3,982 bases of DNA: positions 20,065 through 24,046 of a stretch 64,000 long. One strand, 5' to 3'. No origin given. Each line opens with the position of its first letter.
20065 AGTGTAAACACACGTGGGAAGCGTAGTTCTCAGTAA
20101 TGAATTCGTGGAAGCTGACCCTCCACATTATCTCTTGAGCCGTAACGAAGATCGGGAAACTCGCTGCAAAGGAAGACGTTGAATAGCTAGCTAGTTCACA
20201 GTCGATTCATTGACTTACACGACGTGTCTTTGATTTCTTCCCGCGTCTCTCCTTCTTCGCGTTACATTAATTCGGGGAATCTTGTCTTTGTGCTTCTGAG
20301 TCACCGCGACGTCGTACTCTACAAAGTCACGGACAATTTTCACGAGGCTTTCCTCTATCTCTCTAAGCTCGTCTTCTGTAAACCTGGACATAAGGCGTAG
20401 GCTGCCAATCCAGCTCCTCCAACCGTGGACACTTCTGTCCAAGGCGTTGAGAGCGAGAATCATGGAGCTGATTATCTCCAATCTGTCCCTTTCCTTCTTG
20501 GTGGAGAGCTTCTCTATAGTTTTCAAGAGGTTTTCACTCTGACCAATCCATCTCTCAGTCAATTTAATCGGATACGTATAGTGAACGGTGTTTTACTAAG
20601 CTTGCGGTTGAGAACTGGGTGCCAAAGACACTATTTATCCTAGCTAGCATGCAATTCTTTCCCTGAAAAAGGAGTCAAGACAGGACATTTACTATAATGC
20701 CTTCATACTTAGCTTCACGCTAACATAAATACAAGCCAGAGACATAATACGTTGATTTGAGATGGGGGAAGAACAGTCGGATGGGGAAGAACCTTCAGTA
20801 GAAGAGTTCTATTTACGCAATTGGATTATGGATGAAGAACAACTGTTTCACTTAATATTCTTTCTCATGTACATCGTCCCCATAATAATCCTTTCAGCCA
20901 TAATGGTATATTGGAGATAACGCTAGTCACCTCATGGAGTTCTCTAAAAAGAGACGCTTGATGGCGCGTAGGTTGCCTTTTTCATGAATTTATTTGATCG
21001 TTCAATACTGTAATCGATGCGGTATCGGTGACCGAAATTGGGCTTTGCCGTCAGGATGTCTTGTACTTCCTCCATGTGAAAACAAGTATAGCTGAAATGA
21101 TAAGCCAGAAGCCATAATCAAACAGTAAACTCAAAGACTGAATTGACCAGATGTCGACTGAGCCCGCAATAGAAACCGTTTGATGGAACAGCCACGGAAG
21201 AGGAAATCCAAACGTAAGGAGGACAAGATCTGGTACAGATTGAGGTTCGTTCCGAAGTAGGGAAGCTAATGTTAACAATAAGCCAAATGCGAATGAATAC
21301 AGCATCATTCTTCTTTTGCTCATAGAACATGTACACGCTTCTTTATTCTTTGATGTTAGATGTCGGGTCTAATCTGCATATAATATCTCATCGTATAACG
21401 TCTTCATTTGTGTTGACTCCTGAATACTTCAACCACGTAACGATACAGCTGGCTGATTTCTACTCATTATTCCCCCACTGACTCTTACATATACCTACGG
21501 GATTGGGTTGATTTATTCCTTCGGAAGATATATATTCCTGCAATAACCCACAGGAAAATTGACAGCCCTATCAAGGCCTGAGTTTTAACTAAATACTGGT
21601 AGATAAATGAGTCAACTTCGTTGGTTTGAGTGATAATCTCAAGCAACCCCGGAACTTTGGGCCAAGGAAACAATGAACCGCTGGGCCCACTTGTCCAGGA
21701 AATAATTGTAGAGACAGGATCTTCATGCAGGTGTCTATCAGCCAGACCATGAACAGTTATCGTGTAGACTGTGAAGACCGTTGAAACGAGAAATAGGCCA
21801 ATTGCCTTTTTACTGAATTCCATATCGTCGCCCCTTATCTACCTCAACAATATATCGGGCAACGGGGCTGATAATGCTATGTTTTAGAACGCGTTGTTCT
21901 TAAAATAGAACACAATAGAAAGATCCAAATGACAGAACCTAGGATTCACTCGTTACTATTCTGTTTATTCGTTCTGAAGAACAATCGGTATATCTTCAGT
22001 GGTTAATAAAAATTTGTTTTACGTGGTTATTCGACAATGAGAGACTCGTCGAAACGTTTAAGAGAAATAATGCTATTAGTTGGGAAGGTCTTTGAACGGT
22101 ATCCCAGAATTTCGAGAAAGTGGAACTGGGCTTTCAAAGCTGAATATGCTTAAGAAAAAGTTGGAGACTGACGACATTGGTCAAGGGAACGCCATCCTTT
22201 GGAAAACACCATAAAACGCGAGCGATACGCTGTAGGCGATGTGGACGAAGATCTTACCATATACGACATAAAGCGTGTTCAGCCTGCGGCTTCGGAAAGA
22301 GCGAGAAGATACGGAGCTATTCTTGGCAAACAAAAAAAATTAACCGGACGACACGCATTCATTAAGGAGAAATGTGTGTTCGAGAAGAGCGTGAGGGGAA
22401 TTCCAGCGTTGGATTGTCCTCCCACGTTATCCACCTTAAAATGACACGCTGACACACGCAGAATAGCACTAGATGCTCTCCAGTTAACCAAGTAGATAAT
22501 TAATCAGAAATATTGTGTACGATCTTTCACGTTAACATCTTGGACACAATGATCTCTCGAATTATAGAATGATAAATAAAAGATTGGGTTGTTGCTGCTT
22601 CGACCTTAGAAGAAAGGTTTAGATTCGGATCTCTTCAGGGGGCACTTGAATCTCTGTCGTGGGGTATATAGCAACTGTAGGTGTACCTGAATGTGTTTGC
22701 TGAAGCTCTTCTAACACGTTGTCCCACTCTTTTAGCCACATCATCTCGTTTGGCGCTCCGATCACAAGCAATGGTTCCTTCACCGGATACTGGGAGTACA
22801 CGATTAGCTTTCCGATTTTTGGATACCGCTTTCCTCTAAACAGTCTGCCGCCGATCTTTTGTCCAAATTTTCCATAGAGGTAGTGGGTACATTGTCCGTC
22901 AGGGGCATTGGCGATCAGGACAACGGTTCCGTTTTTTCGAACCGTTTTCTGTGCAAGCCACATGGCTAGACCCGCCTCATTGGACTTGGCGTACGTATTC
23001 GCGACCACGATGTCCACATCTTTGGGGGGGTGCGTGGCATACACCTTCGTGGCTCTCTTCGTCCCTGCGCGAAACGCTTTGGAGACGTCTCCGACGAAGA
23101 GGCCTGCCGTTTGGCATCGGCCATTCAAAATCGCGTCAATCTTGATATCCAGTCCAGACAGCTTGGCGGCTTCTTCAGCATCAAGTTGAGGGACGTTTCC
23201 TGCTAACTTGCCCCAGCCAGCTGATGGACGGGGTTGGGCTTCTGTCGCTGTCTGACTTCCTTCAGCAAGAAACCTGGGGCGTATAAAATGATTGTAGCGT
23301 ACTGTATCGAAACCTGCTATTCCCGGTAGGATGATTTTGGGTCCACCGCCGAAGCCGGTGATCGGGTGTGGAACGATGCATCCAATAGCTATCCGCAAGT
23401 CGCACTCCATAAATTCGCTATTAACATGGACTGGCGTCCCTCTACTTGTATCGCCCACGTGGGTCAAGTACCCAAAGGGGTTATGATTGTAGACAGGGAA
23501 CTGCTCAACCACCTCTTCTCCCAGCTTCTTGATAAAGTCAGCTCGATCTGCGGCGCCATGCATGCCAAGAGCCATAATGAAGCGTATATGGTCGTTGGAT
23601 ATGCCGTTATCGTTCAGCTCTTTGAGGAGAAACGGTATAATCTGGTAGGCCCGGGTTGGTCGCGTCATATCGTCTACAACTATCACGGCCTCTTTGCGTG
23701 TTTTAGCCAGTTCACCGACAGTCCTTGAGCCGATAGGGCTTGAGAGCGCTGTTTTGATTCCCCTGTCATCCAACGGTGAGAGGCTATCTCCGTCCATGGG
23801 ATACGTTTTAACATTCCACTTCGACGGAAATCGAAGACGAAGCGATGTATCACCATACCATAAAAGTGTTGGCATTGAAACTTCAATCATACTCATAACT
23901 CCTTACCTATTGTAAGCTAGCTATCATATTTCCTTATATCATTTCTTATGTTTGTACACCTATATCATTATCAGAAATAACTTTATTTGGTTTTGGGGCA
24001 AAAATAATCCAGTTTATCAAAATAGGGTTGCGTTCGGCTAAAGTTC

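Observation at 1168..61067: Self-complementary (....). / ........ tracts at 16 intergenic sites, absent from genes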

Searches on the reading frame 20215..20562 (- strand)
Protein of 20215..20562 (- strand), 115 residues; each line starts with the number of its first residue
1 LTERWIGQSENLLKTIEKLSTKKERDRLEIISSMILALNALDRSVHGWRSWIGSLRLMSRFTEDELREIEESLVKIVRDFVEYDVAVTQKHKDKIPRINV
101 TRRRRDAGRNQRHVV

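Call 31: list_cluster_members(proteins=[window:20215-20562:-, window:22619-23896:-, window:24238-24879:-, window:25329-26222:-, window:59775-60281:+, window:61109-62626:+, window:39763-40434:+, window:7760-9769:+, window:12178-13398:-, window:36858-37694:+])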
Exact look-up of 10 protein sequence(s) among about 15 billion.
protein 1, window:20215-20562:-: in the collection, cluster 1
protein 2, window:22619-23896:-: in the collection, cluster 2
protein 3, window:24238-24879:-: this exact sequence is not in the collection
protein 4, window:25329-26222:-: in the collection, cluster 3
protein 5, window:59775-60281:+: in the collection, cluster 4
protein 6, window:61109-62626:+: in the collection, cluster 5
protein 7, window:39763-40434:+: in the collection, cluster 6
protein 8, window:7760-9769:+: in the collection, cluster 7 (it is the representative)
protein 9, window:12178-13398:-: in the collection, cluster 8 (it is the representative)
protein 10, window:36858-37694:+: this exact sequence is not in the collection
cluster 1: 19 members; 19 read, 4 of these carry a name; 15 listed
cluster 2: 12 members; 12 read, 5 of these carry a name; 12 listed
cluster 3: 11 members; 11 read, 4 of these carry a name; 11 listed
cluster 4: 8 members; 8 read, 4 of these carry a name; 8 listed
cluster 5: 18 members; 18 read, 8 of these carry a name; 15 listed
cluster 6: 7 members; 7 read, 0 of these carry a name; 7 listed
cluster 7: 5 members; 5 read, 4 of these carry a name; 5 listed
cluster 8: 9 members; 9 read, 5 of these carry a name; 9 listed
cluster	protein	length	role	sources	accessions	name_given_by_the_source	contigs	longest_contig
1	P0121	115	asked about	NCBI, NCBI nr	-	-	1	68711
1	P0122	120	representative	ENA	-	-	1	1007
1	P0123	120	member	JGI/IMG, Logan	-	hypothetical protein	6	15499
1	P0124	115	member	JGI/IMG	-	hypothetical protein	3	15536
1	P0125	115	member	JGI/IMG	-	hypothetical protein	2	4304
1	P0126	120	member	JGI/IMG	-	hypothetical protein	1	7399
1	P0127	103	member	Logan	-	-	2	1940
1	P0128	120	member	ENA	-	-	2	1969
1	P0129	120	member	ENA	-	-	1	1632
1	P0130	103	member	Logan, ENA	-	-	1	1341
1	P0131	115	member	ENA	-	-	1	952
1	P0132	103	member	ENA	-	-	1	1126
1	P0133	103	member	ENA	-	-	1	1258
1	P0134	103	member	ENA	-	-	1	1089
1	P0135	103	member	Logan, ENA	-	-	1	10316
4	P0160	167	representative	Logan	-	-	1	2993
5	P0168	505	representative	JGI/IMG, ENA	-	-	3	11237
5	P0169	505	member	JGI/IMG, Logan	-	arylsulfatase A-like enzyme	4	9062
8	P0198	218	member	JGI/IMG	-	pyruvate ferredoxin oxidoreductase alpha subunit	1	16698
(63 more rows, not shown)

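Call 32: find_encoding_contigs(protein=P0123, flank=10000, max_places=10)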
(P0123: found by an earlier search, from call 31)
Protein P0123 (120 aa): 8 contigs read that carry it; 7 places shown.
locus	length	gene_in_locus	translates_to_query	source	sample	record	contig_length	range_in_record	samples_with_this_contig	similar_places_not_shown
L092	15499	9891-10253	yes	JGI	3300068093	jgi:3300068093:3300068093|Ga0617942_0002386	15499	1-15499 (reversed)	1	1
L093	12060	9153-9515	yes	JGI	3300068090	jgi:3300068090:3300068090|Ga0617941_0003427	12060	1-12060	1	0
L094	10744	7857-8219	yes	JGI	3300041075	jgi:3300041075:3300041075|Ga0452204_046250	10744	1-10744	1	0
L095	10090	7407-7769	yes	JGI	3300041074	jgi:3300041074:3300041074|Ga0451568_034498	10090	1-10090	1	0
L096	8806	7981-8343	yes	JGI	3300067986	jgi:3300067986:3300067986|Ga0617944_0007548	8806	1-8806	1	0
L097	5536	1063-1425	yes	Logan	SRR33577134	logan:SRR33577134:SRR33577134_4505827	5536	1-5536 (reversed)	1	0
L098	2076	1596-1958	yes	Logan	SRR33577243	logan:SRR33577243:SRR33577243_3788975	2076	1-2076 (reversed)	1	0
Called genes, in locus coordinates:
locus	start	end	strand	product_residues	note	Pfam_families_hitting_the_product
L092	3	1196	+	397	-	?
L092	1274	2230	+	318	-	PF01408:GFO_IDH_MocA, PF22725:GFO_IDH_MocA_C3, PF02894:GFO_IDH_MocA_C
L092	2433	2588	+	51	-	-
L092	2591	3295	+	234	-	PF00483:NTP_transferase, PF12804:NTP_transf_3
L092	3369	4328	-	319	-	PF01040:UbiA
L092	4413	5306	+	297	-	-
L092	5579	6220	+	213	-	-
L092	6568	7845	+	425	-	PF09861:Lar_N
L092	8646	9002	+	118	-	-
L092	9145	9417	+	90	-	-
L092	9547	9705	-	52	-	-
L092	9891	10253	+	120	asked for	PF09921:DUF2153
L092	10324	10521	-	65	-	-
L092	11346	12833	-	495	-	PF01943:Polysacc_synt (weak), PF13440:Polysacc_synt_3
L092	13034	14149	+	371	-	PF00817:IMS, PF11798:IMS_HHH, PF14520:HHH_5 (weak), PF21704:POLH-Rev1_HhH (weak), PF21999:IMS_HHH_1, PF11799:IMS_C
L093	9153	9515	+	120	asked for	PF09921:DUF2153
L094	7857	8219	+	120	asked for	PF09921:DUF2153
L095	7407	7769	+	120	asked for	PF09921:DUF2153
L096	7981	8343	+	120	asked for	PF09921:DUF2153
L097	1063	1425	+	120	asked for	PF09921:DUF2153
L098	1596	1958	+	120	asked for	PF09921:DUF2153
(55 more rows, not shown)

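Call 38: search_protein_families(library=pfam, proteins=[window:20215-20562:-], max_evalue=0.01)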
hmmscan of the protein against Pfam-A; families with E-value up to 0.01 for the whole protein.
window:20215-20562:- (115 aa): 1 family
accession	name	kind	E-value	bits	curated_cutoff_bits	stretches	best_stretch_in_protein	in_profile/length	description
PF09921.14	DUF2153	-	6.3e-12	45.9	23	1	3-98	3-99/123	Uncharacterized protein conserved in archaea (DUF2153)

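Call 42: find_encoding_contigs(protein=P0168, flank=10000, max_places=10)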
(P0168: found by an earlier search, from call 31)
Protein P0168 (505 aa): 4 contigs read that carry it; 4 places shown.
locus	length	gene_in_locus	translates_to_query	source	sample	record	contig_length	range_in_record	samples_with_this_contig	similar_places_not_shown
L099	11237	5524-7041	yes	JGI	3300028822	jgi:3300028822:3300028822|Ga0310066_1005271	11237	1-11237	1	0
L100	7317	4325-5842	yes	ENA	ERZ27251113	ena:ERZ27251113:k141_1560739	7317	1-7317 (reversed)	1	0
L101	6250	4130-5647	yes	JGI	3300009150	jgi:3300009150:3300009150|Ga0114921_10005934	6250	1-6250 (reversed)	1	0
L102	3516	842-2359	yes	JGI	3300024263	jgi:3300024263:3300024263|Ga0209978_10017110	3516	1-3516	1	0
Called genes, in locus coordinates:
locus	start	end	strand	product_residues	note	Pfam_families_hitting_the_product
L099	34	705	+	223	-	PF00121:TIM, PF03060:NMO, PF05690:ThiG (weak)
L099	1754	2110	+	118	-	PF01050:MannoseP_isomer (weak), PF07883:Cupin_2, PF02311:AraC_binding (weak)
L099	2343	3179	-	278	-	PF05853:BKACE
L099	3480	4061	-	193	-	PF02627:CMD (weak)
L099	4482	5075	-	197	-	PF14512:TM1586_NiRdase (faint), PF00881:Nitroreductase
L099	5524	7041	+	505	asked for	PF00884:Sulfatase, PF01663:Phosphodiest (faint), PF16347:SGSH_C (faint)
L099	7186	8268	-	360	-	PF04015:DUF362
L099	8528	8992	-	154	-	PF12641:Flavodoxin_3, PF12724:Flavodoxin_5, PF00258:Flavodoxin_1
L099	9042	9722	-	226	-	PF13240:Zn_Ribbon_1 (weak), PF04893:Yip1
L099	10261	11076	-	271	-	PF00571:CBS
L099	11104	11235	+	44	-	?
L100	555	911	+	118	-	PF01050:MannoseP_isomer, PF07883:Cupin_2, PF02311:AraC_binding (weak)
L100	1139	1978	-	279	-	PF05853:BKACE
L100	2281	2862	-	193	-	PF02627:CMD (weak)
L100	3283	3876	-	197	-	PF14512:TM1586_NiRdase (faint), PF00881:Nitroreductase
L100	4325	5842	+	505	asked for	PF00884:Sulfatase, PF01663:Phosphodiest (faint), PF16347:SGSH_C (faint)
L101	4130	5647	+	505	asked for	PF00884:Sulfatase, PF01663:Phosphodiest (faint), PF16347:SGSH_C (faint)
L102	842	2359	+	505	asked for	PF00884:Sulfatase, PF01663:Phosphodiest (faint), PF16347:SGSH_C (faint)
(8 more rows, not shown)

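Call 43: find_encoding_contigs(protein=P0198, flank=10000, max_places=10)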
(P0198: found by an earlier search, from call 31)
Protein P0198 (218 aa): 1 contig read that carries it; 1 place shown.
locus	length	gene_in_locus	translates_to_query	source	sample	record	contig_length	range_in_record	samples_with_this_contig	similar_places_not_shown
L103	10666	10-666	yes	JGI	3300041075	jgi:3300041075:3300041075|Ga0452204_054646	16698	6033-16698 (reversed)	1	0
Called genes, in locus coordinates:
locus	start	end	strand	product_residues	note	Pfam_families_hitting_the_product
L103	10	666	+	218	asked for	PF02780:Transketolase_C (weak), PF17147:PFOR_II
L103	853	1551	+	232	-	PF02775:TPP_enzyme_C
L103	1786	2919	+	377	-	-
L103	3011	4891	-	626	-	PF01336:tRNA_anti-codon (faint), PF16900:REPA_OB_2 (faint), PF17244:CDC24_OB3 (faint), PF08646:Rep_fac-A_C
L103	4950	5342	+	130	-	PF05239:PRC (weak), PF13240:Zn_Ribbon_1 (weak)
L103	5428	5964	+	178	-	-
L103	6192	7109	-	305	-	PF00389:2-Hacid_dh, PF02826:2-Hacid_dh_C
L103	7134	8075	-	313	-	PF00266:Aminotran_5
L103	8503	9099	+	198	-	PF02403:Seryl_tRNA_N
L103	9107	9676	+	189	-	PF00587:tRNA-synt_2b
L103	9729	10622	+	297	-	-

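Call 82: find_encoding_contigs(protein=P0169, flank=10000, max_places=6)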
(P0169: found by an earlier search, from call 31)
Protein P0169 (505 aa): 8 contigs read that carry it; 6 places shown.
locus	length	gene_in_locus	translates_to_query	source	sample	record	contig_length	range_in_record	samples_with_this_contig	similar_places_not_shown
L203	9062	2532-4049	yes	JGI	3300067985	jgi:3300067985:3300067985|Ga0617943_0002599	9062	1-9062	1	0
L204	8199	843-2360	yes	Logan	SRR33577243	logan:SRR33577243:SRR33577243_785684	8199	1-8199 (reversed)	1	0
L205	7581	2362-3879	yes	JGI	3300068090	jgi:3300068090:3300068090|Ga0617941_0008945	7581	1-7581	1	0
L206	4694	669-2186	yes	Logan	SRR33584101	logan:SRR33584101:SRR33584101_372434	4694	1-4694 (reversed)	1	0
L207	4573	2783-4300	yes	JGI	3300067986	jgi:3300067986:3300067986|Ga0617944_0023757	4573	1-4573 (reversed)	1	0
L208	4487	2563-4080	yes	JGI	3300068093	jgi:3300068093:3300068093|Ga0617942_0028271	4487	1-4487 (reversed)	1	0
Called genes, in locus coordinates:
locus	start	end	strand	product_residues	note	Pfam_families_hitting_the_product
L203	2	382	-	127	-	?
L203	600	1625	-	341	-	PF10282:Lactonase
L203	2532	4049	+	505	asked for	PF00884:Sulfatase, PF01663:Phosphodiest (faint), PF16347:SGSH_C (faint)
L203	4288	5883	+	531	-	PF01979:Amidohydro_1 (faint), PF07969:Amidohydro_3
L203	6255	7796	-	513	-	PF00370:FGGY_N, PF02782:FGGY_C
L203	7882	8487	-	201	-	PF02142:MGS, PF01808:AICARFT_IMPCHas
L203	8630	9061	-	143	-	?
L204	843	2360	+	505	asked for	PF00884:Sulfatase, PF01663:Phosphodiest (faint), PF16347:SGSH_C (faint)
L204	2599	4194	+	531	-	PF01979:Amidohydro_1 (faint), PF07969:Amidohydro_3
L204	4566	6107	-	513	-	PF00370:FGGY_N, PF02782:FGGY_C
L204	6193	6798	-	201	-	PF02142:MGS, PF01808:AICARFT_IMPCHas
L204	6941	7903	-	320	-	PF00389:2-Hacid_dh, PF02826:2-Hacid_dh_C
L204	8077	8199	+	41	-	?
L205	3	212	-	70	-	?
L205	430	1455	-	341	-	PF10282:Lactonase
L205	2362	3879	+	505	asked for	PF00884:Sulfatase, PF01663:Phosphodiest (faint), PF16347:SGSH_C (faint)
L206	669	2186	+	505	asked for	PF00884:Sulfatase, PF01663:Phosphodiest (faint), PF16347:SGSH_C (faint)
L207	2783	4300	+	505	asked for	PF00884:Sulfatase, PF01663:Phosphodiest (faint), PF16347:SGSH_C (faint)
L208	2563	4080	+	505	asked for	PF00884:Sulfatase, PF01663:Phosphodiest (faint), PF16347:SGSH_C (faint)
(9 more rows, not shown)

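Call 83: find_encoding_contigs(protein=P0160, flank=10000, max_places=6)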
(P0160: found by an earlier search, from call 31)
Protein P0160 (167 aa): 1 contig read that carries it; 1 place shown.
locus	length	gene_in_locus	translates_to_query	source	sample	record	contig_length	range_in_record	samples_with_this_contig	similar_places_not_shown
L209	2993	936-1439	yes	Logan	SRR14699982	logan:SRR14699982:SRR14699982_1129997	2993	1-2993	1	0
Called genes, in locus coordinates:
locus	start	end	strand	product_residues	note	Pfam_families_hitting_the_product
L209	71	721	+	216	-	-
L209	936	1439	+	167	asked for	-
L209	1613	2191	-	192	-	PF06966:DUF1295 (weak), PF04191:PEMT, PF01222:ERG4_ERG24 (weak)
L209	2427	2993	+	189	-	?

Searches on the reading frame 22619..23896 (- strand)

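Call 38: search_protein_families(library=pfam, proteins=[window:22619-23896:-], max_evalue=0.01)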
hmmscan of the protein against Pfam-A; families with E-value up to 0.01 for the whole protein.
window:22619-23896:- (425 aa): 1 family
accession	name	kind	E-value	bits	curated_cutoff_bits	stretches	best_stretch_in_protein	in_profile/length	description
PF09861.14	Lar_N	-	1.5e-56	191.3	23.3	1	14-205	1-194/204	Lactate racemase N-terminal domain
